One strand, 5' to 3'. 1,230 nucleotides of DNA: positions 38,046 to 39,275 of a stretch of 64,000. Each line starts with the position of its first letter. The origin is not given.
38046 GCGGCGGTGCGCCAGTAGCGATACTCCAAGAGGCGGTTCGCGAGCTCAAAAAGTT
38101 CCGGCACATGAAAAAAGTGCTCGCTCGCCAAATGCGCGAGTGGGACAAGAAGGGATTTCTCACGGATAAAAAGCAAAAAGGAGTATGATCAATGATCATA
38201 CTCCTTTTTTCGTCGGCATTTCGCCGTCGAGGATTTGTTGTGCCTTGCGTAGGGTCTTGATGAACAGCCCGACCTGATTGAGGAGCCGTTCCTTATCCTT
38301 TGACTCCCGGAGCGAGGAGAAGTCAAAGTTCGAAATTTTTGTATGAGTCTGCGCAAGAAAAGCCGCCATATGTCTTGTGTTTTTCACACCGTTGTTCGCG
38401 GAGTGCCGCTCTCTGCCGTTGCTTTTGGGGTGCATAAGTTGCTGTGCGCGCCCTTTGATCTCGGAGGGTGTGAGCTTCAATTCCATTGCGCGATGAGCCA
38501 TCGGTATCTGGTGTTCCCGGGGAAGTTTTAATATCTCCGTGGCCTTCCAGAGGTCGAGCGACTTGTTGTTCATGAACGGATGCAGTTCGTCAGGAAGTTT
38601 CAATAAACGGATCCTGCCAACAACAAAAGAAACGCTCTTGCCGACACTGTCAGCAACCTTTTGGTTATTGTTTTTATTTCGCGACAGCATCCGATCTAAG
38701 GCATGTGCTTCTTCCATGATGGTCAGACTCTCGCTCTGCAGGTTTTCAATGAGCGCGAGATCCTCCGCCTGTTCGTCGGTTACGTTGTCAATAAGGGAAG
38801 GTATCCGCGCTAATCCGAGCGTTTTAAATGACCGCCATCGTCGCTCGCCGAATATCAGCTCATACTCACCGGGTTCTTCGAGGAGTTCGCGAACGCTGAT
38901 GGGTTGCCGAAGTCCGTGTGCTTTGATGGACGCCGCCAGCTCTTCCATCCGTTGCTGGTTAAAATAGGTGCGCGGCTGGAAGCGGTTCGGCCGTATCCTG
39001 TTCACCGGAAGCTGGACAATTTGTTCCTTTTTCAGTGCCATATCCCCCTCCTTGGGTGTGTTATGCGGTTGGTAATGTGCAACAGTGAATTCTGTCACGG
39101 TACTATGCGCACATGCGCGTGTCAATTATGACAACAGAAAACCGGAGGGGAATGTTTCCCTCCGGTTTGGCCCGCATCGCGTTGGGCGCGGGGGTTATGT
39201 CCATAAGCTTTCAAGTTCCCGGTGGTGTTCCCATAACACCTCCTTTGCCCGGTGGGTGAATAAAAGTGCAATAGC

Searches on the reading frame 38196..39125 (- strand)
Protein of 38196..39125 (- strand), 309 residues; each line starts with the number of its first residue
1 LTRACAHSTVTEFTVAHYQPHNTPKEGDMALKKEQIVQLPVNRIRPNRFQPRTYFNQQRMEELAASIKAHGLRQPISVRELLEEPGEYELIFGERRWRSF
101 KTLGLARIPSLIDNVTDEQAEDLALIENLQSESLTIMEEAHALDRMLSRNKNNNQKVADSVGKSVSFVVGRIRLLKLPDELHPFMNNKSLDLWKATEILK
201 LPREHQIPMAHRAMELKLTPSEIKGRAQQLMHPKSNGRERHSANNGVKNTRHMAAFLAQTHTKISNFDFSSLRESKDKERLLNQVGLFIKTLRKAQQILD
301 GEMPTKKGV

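Call 9: search_protein_families(library=pfam, proteins=[window:38196-39125:-], max_evalue=0.001)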
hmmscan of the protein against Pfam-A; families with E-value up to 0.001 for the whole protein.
window:38196-39125:- (309 aa): 2 families
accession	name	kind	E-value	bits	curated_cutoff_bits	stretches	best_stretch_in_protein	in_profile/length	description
PF02195.25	ParB_N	-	1.4e-28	99.2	26.3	1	34-130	1-95/95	ParB N-terminal domain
PF17762.8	HTH_ParB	-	1.1e-14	54.9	22.6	1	132-229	1-99/102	ParB HTH domain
